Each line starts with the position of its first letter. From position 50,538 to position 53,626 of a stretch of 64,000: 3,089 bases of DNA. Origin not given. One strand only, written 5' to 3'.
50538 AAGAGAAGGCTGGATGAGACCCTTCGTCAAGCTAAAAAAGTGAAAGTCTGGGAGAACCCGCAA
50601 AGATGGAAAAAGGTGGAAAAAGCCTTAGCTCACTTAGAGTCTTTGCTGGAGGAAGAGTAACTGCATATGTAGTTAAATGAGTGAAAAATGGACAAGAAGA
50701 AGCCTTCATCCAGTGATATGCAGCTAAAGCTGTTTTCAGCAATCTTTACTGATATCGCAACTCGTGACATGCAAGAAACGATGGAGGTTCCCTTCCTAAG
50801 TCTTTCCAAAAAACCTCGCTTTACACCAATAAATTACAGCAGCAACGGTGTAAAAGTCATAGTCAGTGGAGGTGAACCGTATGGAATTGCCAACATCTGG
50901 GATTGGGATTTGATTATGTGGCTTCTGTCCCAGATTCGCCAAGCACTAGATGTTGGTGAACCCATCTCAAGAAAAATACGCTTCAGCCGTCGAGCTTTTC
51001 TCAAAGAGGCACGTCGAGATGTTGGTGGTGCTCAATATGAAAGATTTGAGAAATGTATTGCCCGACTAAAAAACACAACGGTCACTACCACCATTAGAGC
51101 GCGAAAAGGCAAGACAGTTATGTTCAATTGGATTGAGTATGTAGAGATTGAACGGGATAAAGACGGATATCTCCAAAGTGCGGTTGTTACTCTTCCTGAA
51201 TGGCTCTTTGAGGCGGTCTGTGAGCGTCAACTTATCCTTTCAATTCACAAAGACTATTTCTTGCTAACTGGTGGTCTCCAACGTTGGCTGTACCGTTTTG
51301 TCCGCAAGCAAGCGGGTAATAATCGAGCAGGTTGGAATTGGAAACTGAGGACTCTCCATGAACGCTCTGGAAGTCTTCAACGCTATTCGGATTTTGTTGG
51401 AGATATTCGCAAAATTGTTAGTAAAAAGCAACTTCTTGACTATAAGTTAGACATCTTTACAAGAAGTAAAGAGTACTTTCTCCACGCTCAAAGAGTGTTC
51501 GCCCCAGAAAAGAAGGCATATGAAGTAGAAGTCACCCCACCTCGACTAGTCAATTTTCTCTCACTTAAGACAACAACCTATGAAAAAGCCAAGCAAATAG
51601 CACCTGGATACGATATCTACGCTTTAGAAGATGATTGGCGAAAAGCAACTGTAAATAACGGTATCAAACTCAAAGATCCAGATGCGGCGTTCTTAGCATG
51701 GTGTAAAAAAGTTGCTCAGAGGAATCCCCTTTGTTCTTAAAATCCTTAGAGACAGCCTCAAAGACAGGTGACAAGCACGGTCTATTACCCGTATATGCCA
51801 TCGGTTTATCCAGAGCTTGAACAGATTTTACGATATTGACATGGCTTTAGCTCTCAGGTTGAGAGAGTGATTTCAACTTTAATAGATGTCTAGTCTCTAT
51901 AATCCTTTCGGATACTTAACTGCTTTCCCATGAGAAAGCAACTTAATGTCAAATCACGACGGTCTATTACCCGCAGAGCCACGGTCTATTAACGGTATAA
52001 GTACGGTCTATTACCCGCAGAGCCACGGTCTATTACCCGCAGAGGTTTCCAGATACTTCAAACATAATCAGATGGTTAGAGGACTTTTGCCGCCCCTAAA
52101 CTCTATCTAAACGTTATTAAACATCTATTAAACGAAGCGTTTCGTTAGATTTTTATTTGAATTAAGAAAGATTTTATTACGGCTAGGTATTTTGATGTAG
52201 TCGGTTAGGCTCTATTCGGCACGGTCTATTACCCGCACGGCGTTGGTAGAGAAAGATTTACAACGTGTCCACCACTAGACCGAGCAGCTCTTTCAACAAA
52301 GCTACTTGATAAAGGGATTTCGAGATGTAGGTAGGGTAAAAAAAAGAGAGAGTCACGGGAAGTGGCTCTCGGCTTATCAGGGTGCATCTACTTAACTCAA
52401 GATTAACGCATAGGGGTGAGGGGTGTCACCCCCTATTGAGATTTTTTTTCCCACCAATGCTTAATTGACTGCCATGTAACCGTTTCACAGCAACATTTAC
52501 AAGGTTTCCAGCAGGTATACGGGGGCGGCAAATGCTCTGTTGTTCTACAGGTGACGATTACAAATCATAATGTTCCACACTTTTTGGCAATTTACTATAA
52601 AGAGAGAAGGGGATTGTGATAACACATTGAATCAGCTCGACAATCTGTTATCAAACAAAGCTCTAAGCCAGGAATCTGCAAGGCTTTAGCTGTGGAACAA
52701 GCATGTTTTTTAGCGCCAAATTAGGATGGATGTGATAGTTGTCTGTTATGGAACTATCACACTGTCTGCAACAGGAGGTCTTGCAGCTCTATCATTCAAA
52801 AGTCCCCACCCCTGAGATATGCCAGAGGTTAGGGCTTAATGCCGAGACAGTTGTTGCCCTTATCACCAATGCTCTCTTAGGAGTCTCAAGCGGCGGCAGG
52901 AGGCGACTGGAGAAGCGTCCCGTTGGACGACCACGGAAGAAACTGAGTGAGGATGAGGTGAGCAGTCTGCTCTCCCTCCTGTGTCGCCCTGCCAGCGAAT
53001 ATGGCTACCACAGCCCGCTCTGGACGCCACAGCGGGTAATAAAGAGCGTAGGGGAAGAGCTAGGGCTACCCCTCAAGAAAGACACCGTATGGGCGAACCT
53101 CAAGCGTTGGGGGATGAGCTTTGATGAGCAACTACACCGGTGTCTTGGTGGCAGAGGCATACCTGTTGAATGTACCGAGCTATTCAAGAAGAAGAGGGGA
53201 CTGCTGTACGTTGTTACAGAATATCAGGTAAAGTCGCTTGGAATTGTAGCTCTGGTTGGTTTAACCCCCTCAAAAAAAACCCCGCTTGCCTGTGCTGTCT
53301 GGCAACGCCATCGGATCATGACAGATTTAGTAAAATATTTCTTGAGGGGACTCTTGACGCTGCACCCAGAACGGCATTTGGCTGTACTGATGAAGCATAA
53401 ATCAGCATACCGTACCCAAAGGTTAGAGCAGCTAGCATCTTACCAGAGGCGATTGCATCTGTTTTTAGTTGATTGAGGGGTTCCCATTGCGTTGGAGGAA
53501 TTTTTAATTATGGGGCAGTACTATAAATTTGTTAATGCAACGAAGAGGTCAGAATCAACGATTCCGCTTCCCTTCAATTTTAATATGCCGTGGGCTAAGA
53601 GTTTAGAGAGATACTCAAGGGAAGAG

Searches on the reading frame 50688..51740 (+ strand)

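Call 9: search_protein_families(library=pfam, max_evalue=0.001, proteins=[window:50688-51740:+])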
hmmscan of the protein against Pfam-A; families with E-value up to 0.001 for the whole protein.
window:50688-51740:+ (350 aa): 1 family
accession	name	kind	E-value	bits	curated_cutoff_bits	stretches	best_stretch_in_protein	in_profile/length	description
PF10134.15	RPA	-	4.9e-63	213.2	27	1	26-254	1-228/228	Replication initiator protein A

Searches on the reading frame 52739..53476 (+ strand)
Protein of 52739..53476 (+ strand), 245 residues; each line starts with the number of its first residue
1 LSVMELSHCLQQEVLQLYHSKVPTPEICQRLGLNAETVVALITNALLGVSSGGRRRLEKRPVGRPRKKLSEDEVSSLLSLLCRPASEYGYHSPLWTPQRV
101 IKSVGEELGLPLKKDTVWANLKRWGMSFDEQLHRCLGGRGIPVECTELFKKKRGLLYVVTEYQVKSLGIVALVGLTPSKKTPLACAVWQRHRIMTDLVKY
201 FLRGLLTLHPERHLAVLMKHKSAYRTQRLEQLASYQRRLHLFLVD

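Call 111: search_protein_families(library=pfam, max_evalue=0.001, proteins=[window:52739-53476:+])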
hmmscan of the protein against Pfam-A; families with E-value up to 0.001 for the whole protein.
window:52739-53476:+ (245 aa): 2 families
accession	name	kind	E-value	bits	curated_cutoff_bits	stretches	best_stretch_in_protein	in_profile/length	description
PF13592.12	HTH_33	-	0.00021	21.3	25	1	94-127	4-37/60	Winged helix-turn helix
PF13565.12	HTH_32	-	0.00023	22.1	33.7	1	53-119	13-71/73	Homeodomain-like domain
